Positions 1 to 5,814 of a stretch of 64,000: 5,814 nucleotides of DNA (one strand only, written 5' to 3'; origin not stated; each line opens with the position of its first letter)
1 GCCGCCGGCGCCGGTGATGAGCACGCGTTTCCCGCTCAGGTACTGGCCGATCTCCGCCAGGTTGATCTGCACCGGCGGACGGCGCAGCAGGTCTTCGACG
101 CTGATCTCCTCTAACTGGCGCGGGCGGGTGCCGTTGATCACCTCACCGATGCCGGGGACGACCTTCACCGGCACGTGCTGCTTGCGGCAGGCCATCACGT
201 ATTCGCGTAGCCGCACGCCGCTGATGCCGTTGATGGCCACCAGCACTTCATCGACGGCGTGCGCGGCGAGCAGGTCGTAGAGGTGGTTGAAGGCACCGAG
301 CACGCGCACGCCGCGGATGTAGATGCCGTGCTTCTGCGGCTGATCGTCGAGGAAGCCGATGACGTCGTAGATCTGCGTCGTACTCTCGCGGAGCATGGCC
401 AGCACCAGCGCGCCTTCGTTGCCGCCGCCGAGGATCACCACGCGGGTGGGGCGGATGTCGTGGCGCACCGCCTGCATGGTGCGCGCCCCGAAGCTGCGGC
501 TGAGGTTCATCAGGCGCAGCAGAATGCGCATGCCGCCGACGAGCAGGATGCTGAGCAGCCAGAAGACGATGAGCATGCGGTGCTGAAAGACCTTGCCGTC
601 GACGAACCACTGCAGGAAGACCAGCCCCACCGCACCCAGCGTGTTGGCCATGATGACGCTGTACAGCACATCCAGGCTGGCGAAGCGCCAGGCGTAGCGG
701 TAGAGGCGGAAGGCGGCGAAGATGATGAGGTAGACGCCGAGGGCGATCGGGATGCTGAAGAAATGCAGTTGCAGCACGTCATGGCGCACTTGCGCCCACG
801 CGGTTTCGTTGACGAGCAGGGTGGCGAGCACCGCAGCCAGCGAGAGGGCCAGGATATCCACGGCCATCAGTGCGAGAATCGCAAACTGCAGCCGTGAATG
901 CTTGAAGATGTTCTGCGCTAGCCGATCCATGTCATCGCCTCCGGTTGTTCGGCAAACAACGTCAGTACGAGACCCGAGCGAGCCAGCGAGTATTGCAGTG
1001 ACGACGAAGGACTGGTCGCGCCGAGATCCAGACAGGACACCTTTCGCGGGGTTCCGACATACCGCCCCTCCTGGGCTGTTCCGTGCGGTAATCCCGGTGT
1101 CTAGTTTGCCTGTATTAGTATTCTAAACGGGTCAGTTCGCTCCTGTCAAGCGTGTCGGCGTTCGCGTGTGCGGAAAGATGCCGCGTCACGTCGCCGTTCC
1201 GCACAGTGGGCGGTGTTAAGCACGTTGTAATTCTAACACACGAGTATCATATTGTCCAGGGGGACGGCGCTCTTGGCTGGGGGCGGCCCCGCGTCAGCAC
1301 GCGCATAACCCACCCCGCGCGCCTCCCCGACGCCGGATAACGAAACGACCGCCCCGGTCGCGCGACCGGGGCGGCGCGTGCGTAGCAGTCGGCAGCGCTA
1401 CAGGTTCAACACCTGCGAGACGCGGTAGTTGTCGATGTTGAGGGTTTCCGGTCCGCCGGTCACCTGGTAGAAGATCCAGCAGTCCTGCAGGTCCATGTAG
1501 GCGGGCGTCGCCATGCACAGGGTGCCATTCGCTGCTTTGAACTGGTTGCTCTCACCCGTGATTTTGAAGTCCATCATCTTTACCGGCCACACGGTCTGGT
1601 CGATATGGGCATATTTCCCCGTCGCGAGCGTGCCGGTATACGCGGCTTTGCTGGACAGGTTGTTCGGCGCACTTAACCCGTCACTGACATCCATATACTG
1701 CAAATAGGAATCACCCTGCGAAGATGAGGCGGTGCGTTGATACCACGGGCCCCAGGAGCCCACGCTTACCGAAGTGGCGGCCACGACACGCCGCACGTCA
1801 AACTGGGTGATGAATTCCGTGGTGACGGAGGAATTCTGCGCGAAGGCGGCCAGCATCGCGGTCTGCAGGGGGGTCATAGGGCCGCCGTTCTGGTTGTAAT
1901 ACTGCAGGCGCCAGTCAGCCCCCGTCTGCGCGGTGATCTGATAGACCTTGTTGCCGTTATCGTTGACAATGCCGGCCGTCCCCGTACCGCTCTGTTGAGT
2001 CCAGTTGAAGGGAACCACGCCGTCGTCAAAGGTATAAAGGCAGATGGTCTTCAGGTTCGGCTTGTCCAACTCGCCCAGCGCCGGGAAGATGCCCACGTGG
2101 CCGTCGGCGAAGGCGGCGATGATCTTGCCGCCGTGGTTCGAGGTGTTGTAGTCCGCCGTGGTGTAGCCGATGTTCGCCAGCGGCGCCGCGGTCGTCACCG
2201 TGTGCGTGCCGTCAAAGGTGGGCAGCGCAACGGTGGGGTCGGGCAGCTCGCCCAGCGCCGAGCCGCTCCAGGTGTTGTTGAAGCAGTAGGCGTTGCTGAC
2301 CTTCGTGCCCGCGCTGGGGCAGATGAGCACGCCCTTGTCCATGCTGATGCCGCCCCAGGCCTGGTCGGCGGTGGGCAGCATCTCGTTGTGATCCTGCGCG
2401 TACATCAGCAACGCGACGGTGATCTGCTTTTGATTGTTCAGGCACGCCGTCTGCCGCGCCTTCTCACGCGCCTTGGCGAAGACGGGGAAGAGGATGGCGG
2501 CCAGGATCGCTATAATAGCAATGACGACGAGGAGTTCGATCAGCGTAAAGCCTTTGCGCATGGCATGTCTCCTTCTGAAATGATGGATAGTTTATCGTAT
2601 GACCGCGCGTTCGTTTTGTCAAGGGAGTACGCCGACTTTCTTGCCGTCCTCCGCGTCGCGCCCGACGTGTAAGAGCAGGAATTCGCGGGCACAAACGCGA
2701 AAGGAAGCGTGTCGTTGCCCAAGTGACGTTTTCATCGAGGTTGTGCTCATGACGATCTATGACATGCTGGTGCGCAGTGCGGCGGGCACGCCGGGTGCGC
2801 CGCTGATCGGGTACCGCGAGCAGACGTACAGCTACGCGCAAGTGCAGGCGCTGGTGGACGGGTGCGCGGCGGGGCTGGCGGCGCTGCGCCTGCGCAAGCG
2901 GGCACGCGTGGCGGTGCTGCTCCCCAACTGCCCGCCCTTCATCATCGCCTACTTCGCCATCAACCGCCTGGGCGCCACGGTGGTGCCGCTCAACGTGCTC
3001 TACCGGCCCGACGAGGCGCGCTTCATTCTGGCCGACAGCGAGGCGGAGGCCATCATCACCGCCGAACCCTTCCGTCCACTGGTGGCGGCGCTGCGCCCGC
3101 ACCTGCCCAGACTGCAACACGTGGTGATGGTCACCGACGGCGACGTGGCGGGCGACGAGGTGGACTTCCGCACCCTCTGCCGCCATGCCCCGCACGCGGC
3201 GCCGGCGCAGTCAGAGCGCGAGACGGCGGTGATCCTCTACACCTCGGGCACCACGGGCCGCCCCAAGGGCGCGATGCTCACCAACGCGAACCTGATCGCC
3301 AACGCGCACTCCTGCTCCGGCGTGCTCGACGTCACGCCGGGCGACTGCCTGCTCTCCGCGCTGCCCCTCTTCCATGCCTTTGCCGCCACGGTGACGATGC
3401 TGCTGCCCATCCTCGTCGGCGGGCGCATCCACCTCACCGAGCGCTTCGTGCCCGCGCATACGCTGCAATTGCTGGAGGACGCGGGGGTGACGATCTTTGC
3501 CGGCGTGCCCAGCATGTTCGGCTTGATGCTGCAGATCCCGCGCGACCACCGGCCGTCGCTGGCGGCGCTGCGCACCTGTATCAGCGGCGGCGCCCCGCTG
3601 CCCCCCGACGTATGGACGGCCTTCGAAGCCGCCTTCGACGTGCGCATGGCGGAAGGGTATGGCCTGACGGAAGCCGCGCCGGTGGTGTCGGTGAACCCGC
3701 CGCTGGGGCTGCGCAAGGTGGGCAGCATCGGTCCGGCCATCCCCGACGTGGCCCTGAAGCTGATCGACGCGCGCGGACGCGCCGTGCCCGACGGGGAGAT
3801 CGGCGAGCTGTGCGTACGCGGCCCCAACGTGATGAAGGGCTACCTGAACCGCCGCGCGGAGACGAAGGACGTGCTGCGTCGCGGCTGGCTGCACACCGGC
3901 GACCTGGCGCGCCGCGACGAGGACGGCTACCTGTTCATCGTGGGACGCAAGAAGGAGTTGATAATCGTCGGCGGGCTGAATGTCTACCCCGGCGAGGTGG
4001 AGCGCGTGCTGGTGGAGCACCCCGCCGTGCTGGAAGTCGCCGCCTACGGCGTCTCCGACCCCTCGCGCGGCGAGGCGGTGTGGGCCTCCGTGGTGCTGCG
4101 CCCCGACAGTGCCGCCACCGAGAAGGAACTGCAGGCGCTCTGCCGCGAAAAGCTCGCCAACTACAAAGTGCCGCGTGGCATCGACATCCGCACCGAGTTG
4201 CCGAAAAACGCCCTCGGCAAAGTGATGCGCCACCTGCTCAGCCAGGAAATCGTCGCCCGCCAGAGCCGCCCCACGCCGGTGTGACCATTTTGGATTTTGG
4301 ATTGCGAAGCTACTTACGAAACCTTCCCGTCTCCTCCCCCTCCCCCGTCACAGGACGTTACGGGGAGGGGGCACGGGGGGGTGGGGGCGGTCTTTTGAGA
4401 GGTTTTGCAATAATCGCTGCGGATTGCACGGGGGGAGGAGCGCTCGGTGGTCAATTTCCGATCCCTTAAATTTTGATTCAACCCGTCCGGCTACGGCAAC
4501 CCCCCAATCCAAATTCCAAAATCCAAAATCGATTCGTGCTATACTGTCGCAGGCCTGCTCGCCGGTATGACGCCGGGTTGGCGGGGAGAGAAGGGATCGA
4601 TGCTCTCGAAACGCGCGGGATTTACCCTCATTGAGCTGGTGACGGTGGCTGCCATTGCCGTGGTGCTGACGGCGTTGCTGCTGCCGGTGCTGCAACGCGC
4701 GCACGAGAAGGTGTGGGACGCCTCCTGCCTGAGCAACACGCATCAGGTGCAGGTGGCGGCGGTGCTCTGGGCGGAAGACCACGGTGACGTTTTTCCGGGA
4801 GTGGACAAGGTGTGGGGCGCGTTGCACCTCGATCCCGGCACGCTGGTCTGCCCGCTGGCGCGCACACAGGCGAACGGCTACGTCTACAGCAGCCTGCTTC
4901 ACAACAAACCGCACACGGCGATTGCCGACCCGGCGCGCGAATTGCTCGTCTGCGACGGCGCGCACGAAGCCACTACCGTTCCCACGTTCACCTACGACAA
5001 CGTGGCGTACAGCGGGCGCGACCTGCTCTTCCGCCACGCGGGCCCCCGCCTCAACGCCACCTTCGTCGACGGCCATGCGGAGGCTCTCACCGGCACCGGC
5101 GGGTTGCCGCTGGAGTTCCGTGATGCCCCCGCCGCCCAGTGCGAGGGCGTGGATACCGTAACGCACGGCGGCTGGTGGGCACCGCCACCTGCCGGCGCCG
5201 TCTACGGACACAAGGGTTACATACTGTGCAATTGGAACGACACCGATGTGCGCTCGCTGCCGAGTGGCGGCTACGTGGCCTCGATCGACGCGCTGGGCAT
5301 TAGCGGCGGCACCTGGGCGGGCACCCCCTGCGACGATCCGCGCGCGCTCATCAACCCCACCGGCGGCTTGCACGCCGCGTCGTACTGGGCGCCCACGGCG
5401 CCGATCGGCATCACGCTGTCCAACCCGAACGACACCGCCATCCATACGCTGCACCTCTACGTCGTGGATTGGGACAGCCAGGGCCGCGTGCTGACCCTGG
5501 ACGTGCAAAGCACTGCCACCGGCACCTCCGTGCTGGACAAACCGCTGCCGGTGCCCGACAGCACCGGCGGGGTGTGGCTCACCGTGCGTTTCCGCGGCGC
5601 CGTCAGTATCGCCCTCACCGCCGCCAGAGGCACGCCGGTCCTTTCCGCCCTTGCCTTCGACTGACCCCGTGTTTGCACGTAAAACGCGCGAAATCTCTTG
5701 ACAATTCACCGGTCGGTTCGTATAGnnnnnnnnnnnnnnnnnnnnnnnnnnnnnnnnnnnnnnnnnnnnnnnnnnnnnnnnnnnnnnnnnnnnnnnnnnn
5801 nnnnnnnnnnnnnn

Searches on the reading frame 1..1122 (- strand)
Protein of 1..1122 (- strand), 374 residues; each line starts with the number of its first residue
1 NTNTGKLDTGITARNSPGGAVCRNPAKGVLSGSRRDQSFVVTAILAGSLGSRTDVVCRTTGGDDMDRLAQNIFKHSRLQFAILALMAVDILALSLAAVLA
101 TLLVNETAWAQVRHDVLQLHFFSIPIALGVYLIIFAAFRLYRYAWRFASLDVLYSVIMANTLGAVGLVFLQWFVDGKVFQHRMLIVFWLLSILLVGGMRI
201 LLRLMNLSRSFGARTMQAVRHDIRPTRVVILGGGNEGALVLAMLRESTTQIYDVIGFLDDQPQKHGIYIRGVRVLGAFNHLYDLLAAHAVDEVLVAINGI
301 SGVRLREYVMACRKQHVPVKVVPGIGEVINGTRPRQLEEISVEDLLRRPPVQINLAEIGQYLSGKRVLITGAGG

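Call 23: search_protein_families(library=pfam, proteins=[window:1-1122:-], max_evalue=0.00001)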
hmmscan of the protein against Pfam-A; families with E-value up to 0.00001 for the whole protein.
window:1-1122:- (374 aa): 1 family
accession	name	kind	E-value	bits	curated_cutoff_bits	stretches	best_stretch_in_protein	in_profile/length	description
PF13727.12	CoA_binding_3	-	1e-14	55.4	25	1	144-323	8-175/175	CoA-binding domain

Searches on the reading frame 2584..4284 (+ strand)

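Call 23: search_protein_families(library=pfam, proteins=[window:2584-4284:+], max_evalue=0.00001)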
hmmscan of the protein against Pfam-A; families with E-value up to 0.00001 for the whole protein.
window:2584-4284:+ (566 aa): 2 families
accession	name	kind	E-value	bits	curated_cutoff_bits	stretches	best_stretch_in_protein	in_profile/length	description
PF00501.34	AMP-binding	-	5.6e-99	332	29.9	1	64-421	3-384/384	AMP-binding enzyme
PF13193.12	AMP-binding_C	-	6.4e-21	75.5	24.5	1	471-546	1-76/76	AMP-binding enzyme C-terminal domain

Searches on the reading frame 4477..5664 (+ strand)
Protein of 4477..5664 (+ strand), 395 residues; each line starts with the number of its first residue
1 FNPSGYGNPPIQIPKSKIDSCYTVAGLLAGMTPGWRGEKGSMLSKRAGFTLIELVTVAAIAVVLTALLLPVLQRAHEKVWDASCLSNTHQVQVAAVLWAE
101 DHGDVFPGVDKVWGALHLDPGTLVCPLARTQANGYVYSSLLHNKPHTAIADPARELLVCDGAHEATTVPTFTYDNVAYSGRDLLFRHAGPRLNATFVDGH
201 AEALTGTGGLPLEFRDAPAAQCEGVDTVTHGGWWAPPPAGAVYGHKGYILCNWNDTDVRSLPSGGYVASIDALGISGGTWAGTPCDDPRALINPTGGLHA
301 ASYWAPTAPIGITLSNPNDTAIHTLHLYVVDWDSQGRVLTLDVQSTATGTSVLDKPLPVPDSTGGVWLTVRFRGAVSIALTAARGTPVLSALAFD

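Call 23: search_protein_families(library=pfam, proteins=[window:4477-5664:+], max_evalue=0.00001)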
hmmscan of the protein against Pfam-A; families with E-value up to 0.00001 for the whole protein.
window:4477-5664:+ (395 aa): 0 families

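Call 72: search_protein_families(library=pfam, proteins=[window:4477-5664:+], max_evalue=0.001)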
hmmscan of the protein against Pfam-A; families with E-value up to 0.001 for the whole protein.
window:4477-5664:+ (395 aa): 1 family
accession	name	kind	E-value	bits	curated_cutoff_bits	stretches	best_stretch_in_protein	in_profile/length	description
PF07963.17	N_methyl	-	0.00051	19.9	21.2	0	44-68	2-26/27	Prokaryotic N-terminal methylation motif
